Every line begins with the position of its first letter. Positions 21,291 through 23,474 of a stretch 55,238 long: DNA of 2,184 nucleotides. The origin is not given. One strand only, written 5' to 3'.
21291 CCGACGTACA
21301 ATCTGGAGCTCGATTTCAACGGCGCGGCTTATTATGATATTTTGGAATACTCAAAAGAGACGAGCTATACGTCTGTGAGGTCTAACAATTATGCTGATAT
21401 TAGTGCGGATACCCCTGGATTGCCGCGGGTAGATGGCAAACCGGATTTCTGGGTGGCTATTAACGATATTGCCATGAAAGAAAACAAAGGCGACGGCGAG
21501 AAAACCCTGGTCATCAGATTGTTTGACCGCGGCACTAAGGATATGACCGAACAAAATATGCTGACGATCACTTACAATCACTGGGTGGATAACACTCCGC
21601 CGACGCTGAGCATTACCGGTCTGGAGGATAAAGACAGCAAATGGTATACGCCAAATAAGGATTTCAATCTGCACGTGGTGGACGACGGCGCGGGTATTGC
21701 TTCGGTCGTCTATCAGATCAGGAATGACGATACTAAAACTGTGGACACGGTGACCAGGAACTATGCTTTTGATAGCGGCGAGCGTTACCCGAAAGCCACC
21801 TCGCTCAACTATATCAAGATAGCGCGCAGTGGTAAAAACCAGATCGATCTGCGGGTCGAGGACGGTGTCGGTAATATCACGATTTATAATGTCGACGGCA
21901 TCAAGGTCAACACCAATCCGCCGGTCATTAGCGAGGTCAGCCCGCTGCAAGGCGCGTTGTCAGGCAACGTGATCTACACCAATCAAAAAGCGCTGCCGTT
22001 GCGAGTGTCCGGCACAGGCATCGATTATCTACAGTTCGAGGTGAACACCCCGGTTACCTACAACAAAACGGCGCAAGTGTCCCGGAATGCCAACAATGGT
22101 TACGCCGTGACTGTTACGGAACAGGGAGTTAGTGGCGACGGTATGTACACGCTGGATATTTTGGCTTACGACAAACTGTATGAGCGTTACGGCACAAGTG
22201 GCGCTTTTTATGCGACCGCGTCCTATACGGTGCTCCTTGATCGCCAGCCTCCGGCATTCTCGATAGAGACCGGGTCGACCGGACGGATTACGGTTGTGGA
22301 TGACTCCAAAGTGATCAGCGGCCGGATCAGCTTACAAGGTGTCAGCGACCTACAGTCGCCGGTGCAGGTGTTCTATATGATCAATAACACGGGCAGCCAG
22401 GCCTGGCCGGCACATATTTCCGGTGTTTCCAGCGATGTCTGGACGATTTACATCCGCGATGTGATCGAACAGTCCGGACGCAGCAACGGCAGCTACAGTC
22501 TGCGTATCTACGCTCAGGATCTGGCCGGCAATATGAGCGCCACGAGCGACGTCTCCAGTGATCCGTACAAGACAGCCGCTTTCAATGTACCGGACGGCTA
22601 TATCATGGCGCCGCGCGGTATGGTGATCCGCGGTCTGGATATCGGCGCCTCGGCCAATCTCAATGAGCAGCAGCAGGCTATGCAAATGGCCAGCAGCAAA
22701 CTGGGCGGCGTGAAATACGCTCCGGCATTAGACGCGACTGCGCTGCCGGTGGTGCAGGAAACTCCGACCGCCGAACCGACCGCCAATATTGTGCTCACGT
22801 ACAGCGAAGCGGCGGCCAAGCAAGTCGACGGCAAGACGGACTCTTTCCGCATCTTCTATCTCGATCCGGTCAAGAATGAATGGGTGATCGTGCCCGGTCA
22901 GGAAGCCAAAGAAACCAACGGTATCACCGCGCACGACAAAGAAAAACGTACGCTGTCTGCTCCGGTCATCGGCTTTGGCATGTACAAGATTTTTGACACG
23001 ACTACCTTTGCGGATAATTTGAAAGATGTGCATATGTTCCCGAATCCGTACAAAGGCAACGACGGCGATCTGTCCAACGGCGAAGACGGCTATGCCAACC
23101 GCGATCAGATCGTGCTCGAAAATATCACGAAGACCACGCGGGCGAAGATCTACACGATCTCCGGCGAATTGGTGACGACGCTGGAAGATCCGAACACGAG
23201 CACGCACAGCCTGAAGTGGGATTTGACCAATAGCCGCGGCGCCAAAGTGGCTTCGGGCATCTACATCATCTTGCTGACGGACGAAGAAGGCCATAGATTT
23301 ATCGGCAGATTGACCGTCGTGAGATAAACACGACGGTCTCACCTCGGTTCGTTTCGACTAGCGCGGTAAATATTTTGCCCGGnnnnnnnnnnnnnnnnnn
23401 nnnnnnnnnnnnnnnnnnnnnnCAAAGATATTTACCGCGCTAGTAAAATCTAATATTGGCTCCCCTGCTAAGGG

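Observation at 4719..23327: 18.6-kb single ORF: ~6,200-aa secreted protein with three FG-GAP regions, a long Ig-like array and a sorting-type C-terminal domain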

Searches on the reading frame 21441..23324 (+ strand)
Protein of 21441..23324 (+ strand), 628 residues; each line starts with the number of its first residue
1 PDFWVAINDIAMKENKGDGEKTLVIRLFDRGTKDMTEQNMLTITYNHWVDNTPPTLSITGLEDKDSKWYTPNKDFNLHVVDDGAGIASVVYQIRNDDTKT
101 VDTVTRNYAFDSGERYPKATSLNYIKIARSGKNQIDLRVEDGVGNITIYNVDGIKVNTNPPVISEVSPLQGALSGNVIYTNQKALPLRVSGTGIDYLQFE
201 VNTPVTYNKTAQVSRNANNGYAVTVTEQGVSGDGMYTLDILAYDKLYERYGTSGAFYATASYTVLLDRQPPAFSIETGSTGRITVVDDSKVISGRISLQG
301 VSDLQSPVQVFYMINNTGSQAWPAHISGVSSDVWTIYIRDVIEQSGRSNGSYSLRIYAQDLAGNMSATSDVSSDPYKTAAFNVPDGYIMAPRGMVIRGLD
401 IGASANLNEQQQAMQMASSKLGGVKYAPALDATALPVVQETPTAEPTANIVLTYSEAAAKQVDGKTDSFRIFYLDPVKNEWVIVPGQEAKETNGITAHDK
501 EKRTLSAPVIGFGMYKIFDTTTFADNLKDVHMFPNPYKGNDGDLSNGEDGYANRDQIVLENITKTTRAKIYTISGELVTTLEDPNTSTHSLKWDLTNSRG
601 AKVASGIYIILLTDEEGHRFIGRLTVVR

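Call 5: search_protein_families(library=pfam, max_evalue=0.1, proteins=[window:21441-23324:+])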
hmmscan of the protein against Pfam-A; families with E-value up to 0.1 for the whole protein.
window:21441-23324:+ (628 aa): 4 families
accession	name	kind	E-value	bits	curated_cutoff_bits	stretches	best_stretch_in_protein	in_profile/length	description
PF13860.13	FlgD_ig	-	0.00019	21.8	27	1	559-611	18-72/79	FlgD Ig-like domain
PF13750.12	Big_3_3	-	0.0012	19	27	0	33-80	25-73/157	Bacterial Ig-like domain (group 3)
PF12245.14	Big_3_2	-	0.006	17.2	23.3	0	73-114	34-75/122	Bacterial Ig-like domain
PF19077.6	Big_13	-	0.0066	17.3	27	0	345-369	70-94/102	Bacterial Ig-like domain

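Call 7: search_protein_families(library=ncbifam, max_evalue=0.1, proteins=[window:21441-23324:+])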
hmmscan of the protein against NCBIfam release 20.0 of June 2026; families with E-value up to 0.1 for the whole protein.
window:21441-23324:+ (628 aa): 8 families
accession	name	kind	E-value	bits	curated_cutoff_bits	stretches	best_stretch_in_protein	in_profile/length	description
NF052228.1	T9SS_PorZ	equivalog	5.2e-13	48.3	260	1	519-619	662-747/757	type IX secretion system anionic LPS delivery protein PorZ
NF047446.1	barrel_OmpL47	domain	1.7e-05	25.2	40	0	348-371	41-64/68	OmpL47-type beta-barrel domain-containing protein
NF005176.1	PRK06655.1-1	equivalog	0.00054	19.9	230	1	553-613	86-148/197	flagellar hook assembly protein FlgD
TIGR04183.1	Por_Secre_tail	domain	0.0013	18.7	23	1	557-617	12-63/72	T9SS type A sorting domain-containing protein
NF009276.0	PRK12633.1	equivalog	0.0035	17.1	383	1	564-613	130-180/234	flagellar basal body rod modification protein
NF041523.1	post_COAP_1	domain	0.0042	17.5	40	1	170-244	26-98/115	post-COAP-1 domain-containing protein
NF033707.1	T9SS_sortase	equivalog_domain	0.0044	14.7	420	1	567-612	1026-1075/1095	type IX secretion system sortase PorU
NF045522.1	MXAN_2561_fam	equivalog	0.042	13.3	150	0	349-378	230-261/304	MXAN_2561 family MXYO-CTERM-anchored protein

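Call 86: search_protein_families(library=pfam, alignment_id=A4, max_evalue=0.01)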
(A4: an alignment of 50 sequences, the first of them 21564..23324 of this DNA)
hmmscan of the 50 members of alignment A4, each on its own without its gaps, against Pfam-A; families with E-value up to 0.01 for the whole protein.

A. member 1, window:21564-23324:+ (587 aa): 3 families
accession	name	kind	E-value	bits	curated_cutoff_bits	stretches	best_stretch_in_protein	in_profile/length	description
PF13860.13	FlgD_ig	-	0.00017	21.9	27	1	518-570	18-72/79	FlgD Ig-like domain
PF19077.6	Big_13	-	0.0033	18.3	27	0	304-328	70-94/102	Bacterial Ig-like domain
PF12245.14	Big_3_2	-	0.005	17.5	23.3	0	32-74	34-76/122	Bacterial Ig-like domain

B. families by the number of members that match (of 50 scanned): 10 families
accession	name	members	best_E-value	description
PF13860.13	FlgD_ig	44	2.8e-09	FlgD Ig-like domain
PF18962.6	Por_Secre_tail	36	1.8e-07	Secretion system C-terminal sorting domain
PF13585.12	CHU_C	33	1.8e-06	CHU_C Type IX secretion signal domain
PF19077.6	Big_13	4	8.7e-05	Bacterial Ig-like domain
PF09136.16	Glucodextran_B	2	4e-05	Glucodextranase, domain B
PF00820.24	Lipoprotein_1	1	4.2e-05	Borrelia lipoprotein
PF24893.1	DUF7743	1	0.0026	Domain of unknown function (DUF7743)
PF00041.27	fn3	1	0.0034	Fibronectin type III domain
PF12245.14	Big_3_2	1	0.005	Bacterial Ig-like domain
PF07495.19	Y_Y_Y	1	0.0069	Y_Y_Y domain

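Call 98: predict_structure(alignment_id=A4)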
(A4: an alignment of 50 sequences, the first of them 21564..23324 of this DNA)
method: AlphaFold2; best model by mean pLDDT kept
length: 587 residues; sequences in the alignment: 50
mean_pLDDT: 86.5   pTM: 0.66
mean pLDDT of the five models: 86.5, 86.0, 84.0, 84.0, 83.4
residues with pLDDT >= 90: 311; 70-90: 213; 50-70: 57; < 50: 6
segments of 3 or more residues with pLDDT < 50: 165-167
pLDDT, mean of each block of 10 residues (from residue 1): 78 94 87 93 93 90 63 82 89 94 94 89 91 94 87 85 56 63 63 85 84 80 90 86 93 84 86 87 86 95 92 94 83 87 93 88 72 90 88 91 87 95 91 93 84 84 94 91 61 91 87 89 88 97 85 96 96 83 94
secondary structure, 60 per line:
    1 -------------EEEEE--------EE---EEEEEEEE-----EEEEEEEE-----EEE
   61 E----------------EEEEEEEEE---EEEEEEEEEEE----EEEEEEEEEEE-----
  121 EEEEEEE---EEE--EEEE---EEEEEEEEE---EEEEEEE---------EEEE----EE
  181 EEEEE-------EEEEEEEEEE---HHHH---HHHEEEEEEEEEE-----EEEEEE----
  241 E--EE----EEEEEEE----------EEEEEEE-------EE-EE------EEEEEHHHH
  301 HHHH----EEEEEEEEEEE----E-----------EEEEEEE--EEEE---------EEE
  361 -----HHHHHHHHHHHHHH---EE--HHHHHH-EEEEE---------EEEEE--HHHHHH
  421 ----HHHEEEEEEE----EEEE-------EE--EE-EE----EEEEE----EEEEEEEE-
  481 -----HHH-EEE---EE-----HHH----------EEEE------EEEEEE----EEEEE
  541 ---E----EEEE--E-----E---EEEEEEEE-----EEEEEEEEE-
elements in order: E14-18 E32-39 E45-52 E58-61 E78-86 E90-100 E105-115 E121-127 E131-133 E136-139 E143-151 E155-161 E171-174 E179-185 E193-202 H206-209 E216-225 E231-236 E250-256 E267-273 E292-296 H297-304 E309-319 E336-342 E345-348 E358-360 H366-379 H387-392 E394-398 E408-412 H415-420 E428-434 E439-442 E463-467 E472-479 E490-492 E516-519 E526-531 E536-540 E549-552 E565-572 E578-586

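Call 101: fold_search(model_id=the predicted structure, library=pdb)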
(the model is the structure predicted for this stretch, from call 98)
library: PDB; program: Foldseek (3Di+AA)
matches with E <= 10: 1942; with E <= 0.001: 197
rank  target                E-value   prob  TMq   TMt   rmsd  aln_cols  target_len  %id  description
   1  2yn5_A                3.2e-12  1.00  0.25  0.42   9.9       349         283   18  Structural insight into the giant calcium-binding adhesin SiiE: implications for the adhesion of Salmonella enterica t (released 2013-04-03)
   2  2yn3_A                3.4e-12  1.00  0.27  0.45   8.5       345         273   17  Structural insight into the giant calcium-binding adhesin SiiE: implications for the adhesion of Salmonella enterica t (released 2013-04-03)
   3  2yn5_B                1.3e-11  1.00  0.24  0.38  10.4       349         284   18  Structural insight into the giant calcium-binding adhesin SiiE: implications for the adhesion of Salmonella enterica t (released 2013-04-03)
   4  2yn3_C                1.4e-11  1.00  0.26  0.42   9.2       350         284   17  Structural insight into the giant calcium-binding adhesin SiiE: implications for the adhesion of Salmonella enterica t (released 2013-04-03)
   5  3b43                  2.4e-11  1.00  0.21  0.22  31.6       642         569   11  I-band fragment I65-I70 from titin (released 2008-01-22)
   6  4p99_A                3.9e-10  1.00  0.15  0.20  30.4       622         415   11  Ca2+-stabilized adhesin helps an Antarctic bacterium reach out and bind ice (released 2014-06-18)
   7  6grs_B                6.3e-10  1.00  0.20  0.20  18.2       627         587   10  Paired immunoglobulin-like receptor B (PirB) or Leukocyte immunoglobulin-like receptor subfamily B member 3 (LILRB3) f (released 2019-02-06)
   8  6xi3                  1.0e-09  1.00  0.22  0.29  26.6       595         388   11  Crystal structure of tetra-tandem repeat in extending region of large adhesion protein (released 2020-10-14)
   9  8q6t_I                1.1e-09  1.00  0.14  0.10  28.6       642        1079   10  Helical reconstruction of the relaxed thick filament from FIB milled left ventricular mouse myofibrils (released 2023-11-01)
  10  6grs_A                2.5e-09  1.00  0.16  0.16  22.3       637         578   10  Paired immunoglobulin-like receptor B (PirB) or Leukocyte immunoglobulin-like receptor subfamily B member 3 (LILRB3) f (released 2019-02-06)
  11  8k53_A                4.6e-09  1.00  0.18  0.15  22.0       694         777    8  Structure of the Dimeric Human CNTN2 Ig 1-6-FNIII 1-2 Domain in an Asymmetric State (released 2023-12-06)
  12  5m11                  5.4e-09  1.00  0.16  0.13  29.1       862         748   10  Structural and functional probing of PorZ, an essential bacterial surface component of the type-IX secretion system of h (released 2016-11-09)
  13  5iry_A                7.9e-09  1.00  0.15  0.16  27.4       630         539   12  Crystal structure of human Desmocollin-1 ectodomain (released 2016-06-22)
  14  2qki_A                8.3e-09  1.00  0.23  0.22  31.0       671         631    8  Human C3c in complex with the inhibitor compstatin (released 2007-08-14)
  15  8wa2_C                1.0e-08  1.00  0.16  0.09  24.4       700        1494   11  cryo-EM structure of native mastigonemes isolated from Chlamydomonas reinhardtii at 3.0 angstrom resolution (released 2024-04-10)
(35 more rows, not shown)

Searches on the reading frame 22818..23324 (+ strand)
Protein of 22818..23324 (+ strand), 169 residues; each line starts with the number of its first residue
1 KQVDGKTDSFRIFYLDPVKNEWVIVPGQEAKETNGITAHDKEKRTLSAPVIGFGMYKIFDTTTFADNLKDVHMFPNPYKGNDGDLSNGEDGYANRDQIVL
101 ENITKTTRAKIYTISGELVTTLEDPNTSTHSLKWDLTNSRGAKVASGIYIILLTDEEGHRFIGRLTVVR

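Call 33: find_homologous_proteins(query=window:22818-23324:+, max_evalue=0.001)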
Query window:22818-23324:+ (169 aa): 2 proteins with E <= 0.001 among 48 candidates.
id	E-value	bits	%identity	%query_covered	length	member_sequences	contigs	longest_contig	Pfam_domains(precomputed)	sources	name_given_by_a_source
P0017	5.7e-92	324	95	90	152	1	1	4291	PF13860.13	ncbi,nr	ncbi:MAG: hypothetical protein LBL50_05455, partial [Candidatus Margulisbacteria bacterium]|nr:hypot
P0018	1.4e-48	183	56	96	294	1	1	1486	-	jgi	-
